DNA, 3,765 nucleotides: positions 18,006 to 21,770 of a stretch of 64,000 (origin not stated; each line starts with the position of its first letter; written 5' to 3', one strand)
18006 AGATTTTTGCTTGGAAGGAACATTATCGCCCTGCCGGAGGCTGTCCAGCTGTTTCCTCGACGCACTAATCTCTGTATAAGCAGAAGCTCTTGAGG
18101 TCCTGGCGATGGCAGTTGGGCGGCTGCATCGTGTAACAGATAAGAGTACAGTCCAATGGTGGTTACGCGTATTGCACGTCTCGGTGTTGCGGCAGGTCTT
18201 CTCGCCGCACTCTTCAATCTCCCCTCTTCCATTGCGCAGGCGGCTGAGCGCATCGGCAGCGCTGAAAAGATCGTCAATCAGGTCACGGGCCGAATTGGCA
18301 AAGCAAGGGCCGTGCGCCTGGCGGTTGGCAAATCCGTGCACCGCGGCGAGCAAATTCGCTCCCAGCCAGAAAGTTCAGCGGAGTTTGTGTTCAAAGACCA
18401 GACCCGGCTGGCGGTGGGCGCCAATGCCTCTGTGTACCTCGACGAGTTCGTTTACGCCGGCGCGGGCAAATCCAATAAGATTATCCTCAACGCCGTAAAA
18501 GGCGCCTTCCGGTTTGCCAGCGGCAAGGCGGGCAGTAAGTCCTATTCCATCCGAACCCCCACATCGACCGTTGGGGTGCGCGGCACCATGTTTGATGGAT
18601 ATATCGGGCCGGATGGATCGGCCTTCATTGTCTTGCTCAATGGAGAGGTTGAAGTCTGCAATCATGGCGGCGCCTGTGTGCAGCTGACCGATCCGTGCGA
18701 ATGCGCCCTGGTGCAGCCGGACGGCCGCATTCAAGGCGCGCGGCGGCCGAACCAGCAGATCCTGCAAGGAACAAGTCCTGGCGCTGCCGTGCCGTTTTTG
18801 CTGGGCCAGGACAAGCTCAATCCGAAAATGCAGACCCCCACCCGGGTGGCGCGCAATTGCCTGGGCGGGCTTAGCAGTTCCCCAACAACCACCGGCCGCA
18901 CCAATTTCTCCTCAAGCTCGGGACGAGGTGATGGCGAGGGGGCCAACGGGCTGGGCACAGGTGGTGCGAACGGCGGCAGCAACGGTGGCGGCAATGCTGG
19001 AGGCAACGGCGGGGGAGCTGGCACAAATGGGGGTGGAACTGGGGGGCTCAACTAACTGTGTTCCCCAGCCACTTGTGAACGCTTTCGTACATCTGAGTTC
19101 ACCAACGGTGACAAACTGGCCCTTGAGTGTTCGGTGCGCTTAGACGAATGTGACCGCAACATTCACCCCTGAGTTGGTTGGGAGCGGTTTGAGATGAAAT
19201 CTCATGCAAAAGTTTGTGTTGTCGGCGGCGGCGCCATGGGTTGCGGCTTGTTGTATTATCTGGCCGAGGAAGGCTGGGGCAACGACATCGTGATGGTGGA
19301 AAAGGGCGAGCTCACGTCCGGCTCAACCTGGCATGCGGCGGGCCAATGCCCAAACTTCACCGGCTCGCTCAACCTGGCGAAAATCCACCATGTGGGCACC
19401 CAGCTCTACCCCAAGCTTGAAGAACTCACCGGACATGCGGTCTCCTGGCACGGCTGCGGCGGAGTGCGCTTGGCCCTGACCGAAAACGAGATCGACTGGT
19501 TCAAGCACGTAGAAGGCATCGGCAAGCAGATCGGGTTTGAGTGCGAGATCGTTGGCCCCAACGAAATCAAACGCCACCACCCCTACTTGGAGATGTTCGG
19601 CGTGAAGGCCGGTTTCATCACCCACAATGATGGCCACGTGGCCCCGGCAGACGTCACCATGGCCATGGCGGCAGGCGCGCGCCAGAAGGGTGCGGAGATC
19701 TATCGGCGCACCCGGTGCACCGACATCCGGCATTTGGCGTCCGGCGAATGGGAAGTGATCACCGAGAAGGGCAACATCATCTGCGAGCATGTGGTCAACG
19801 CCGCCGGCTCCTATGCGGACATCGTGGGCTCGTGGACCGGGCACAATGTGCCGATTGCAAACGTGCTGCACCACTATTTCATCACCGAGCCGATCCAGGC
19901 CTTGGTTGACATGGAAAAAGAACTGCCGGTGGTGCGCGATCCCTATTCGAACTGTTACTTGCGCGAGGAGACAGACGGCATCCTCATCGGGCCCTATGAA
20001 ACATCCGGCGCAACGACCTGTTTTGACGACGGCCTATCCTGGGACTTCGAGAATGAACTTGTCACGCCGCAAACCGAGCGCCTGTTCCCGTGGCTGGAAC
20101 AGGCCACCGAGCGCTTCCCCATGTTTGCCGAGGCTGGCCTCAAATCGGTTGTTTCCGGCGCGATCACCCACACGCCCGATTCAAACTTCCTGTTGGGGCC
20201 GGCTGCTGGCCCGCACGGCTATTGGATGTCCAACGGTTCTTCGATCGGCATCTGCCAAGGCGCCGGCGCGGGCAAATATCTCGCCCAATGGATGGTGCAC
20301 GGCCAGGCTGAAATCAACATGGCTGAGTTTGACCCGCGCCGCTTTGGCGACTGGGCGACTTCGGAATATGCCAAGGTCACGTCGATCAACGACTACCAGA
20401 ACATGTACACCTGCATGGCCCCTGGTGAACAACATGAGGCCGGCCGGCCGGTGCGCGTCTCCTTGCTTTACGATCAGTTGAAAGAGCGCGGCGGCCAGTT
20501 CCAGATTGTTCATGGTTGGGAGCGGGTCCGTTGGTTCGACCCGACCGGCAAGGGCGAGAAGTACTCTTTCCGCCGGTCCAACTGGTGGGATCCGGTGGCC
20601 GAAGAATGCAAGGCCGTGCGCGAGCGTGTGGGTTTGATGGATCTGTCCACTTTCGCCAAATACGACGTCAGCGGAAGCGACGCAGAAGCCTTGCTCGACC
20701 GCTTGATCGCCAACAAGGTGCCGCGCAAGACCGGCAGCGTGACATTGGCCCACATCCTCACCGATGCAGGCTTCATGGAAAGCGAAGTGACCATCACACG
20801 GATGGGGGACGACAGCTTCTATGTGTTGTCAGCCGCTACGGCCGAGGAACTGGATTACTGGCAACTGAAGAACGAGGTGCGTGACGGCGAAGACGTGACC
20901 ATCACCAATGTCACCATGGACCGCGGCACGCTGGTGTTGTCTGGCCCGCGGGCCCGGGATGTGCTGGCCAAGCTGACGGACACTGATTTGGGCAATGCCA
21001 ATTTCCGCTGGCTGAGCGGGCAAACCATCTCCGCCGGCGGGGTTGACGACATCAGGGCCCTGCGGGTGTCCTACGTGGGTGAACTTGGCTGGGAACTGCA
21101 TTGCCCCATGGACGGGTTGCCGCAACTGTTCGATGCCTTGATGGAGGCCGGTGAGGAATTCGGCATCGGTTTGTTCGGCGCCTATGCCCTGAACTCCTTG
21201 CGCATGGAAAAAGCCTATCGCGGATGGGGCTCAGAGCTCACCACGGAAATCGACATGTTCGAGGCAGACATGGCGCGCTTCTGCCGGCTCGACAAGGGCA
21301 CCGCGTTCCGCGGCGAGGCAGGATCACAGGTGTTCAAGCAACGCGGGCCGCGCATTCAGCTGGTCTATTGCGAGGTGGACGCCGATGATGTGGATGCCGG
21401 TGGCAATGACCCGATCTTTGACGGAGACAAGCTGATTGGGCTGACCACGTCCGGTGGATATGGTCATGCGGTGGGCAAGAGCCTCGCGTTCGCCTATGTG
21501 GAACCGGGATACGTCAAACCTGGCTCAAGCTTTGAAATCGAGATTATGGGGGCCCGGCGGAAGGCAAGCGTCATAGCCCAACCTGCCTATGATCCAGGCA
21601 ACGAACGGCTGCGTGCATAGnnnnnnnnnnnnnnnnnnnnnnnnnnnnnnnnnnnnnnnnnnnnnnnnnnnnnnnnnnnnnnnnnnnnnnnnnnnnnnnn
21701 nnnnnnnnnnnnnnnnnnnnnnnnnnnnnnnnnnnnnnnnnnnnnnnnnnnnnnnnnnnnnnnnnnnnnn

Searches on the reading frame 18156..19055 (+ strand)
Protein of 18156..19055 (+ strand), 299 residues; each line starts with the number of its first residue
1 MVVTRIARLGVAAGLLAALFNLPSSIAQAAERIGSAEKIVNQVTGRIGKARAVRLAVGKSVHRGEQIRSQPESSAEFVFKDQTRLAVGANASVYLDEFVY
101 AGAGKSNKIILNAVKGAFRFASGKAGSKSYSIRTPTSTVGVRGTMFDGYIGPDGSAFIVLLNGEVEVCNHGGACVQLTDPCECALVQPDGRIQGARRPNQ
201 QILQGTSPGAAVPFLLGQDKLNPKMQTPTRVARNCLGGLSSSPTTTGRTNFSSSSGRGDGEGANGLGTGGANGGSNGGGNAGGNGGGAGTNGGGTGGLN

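Call 4: search_protein_families(library=pfam, proteins=[window:18156-19055:+], max_evalue=0.1)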
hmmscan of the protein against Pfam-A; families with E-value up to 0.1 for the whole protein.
window:18156-19055:+ (299 aa): 2 families
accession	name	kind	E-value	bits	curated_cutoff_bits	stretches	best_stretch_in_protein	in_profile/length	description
PF04773.18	FecR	-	3.6e-12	47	24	1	66-166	2-97/97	FecR protein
PF05344.16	DUF746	-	0.045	14.2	26.9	1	14-43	3-32/64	Domain of Unknown Function (DUF746)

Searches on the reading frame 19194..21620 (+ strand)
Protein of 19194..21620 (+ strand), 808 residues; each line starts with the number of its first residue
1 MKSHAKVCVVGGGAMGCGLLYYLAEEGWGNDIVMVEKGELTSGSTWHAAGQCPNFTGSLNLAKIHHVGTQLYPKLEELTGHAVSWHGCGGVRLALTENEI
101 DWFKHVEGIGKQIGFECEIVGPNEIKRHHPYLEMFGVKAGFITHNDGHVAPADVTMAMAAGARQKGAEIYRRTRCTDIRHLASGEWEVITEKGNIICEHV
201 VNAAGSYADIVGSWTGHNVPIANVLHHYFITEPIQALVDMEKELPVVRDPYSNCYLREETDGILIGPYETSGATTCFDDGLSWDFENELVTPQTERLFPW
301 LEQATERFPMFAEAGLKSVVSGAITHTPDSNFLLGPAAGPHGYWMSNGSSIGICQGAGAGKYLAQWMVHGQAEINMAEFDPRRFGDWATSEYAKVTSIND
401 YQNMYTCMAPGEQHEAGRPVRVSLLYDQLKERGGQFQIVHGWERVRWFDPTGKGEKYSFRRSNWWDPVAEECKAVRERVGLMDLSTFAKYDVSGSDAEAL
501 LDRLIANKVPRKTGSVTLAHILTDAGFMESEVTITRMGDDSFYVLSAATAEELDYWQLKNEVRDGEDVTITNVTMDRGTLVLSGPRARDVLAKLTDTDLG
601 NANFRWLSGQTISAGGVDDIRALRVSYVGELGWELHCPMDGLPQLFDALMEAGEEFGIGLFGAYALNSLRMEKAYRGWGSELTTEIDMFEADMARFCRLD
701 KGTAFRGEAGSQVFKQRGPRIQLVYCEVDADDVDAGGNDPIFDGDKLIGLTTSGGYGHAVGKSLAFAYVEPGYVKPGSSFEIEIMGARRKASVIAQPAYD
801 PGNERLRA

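Call 4: search_protein_families(library=pfam, proteins=[window:19194-21620:+], max_evalue=0.1)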
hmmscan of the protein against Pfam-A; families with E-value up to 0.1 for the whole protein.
window:19194-21620:+ (808 aa): 9 families
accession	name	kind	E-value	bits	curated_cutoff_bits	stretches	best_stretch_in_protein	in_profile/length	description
PF01571.26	GCV_T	-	1.5e-67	228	25.6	1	425-695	1-254/255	Aminomethyltransferase folate-binding domain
PF01266.30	DAO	-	3.6e-58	198.2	27.9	1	6-366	1-353/353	FAD dependent oxidoreductase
PF08669.17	GCV_T_C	-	4.6e-20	71.7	25.9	1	722-800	2-80/80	Glycine cleavage T-protein C-terminal barrel domain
PF16350.10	FAO_M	-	1.3e-16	60.9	27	1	369-423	1-56/56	FAD dependent oxidoreductase central domain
PF13450.12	NAD_binding_8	-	0.0067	17.1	21.9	1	9-44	1-34/68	NAD(P)-binding Rossmann-like domain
PF07992.20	Pyr_redox_2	-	0.013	15.4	26.1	0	6-56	2-39/291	Pyridine nucleotide-disulphide oxidoreductase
PF13738.12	Pyr_redox_3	-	0.044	13.4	30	0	162-208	91-136/305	Pyridine nucleotide-disulphide oxidoreductase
PF03486.20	HI0933_like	-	0.07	13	50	0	153-275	110-191/244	HI0933-like protein Rossmann domain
PF13454.12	NAD_binding_9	-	0.08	13.4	21.8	0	9-49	2-44/155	FAD-NAD(P)-binding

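Call 34: find_related_loci(query=window:19194-21620:+, collection=genome_contigs, flank=7000)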
Query window:19194-21620:+ (808 aa) in genome_contigs; peptide patterns used: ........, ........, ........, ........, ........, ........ (x = any residue, [..] = any of these).
116 stretches matched a pattern; 80 encode a relative of the query (tblastn E <= 1e-3); 79 distinct loci.
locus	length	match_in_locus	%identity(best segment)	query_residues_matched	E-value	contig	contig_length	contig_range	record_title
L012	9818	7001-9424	91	1-808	0e+0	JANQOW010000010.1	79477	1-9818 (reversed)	MAG: Hyphomicrobiales bacterium isolate IP29b_bin.146 k99_9503, whole genome shotgun sequence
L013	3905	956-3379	91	1-808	0e+0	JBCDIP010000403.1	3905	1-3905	MAG: Pseudomonadota bacterium isolate P01_H01_bin.182 k141_3242638_length_3905_cov_8.0000, whole genome shotgun sequence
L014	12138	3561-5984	90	1-808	0e+0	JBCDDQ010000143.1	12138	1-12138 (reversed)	MAG: Pseudomonadota bacterium isolate P01_G01_bin.44 k141_125075_length_12138_cov_20.6994, whole genome shotgun sequence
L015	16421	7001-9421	84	1-807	0e+0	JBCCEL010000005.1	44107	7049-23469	MAG: Pseudomonadota bacterium isolate P01_B01_bin.106 k141_511439_length_44107_cov_34.0834, whole genome shotgun sequenc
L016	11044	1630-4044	69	1-808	0e+0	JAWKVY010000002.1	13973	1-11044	MAG: Hyphomicrobiaceae bacterium isolate BC1.158 BC1.158.fa-2, whole genome shotgun sequence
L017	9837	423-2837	69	1-808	0e+0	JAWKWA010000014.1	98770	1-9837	MAG: Hyphomicrobiaceae bacterium isolate BC3.5 BC3.5.fa-14, whole genome shotgun sequence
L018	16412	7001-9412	65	1-807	0e+0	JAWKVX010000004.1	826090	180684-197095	MAG: Hyphomicrobiaceae bacterium isolate BC1.123 BC1.123.fa-4, whole genome shotgun sequence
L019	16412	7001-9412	64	1-807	0e+0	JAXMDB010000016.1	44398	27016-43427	MAG: Hyphomicrobiaceae bacterium isolate STL-PRO25 C2.31.fa-16, whole genome shotgun sequence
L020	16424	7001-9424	83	1-808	0e+0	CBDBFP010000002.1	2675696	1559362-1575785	MAG: Hyphomicrobiales bacterium isolate 34cef785-5a36-4f6a-861f-25d9cff260ce genome assembly, contig: contig_2, whole ge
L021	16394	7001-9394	63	3-808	0e+0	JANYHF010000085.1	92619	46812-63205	MAG: Hyphomicrobiaceae bacterium isolate GL140_1_metabinner_26_sub GL140_1_k141_1512367, whole genome shotgun sequence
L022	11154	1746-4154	57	1-807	0e+0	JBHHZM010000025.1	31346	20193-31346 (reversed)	MAG: Alphaproteobacteria bacterium isolate Maj_1_bin.23 NODE_550_length_31346_cov_15.729443, whole genome shotgun sequen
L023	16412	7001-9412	54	1-807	0e+0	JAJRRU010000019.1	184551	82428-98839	MAG: Alphaproteobacteria bacterium isolate Dive100_bin3.50 k141_641959, whole genome shotgun sequence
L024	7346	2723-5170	53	1-807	0e+0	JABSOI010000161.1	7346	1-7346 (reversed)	MAG: Alteromonadaceae bacterium isolate DT_4 DT-Alteromonadaceae-1_scaffold_162, whole genome shotgun sequence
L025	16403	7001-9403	54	1-808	0e+0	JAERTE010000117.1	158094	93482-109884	MAG: Rhodospirillaceae bacterium isolate BH24 c_000000008865, whole genome shotgun sequence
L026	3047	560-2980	54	1-808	0e+0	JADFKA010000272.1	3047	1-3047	MAG: Proteobacteria bacterium isolate B45T1B8 B45T1B8_NODE74879, whole genome shotgun sequence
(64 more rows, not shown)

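Call 74: search_protein_families(library=pfam, proteins=[L015:9650-10765:-, L015:10999-11730:-], max_evalue=0.1)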
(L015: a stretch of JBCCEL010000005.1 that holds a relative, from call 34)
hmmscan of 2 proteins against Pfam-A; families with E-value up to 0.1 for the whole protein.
L015:9650-10765:- (371 aa): 3 families
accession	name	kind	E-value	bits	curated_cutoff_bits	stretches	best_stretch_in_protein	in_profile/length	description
PF18306.6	LDcluster4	-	2.1e-06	27.9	26.3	1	137-180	84-125/151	SLOG cluster4 family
PF05014.21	Nuc_deoxyrib_tr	-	0.00046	20.7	28.8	1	284-324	58-100/117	Nucleoside 2-deoxyribosyltransferase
PF13676.11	TIR_2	-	0.03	15.3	28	1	258-357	19-122/122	TIR domain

L015:10999-11730:- (243 aa): 1 family
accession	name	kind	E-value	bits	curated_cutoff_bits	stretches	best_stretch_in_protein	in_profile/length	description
PF01389.23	OmpA_membrane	-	0.048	13.8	21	1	148-209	89-150/180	OmpA-like transmembrane domain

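Call 82: search_protein_families(library=padloc, proteins=[L015:9650-10765:-], max_evalue=0.01)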
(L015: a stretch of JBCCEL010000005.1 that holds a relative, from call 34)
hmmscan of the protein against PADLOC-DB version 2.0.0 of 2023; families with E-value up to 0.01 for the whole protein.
L015:9650-10765:- (371 aa): 1 family
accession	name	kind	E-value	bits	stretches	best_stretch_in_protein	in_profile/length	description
PDLC00733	Effector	-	0.0033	14.3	0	286-346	301-355/388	TIR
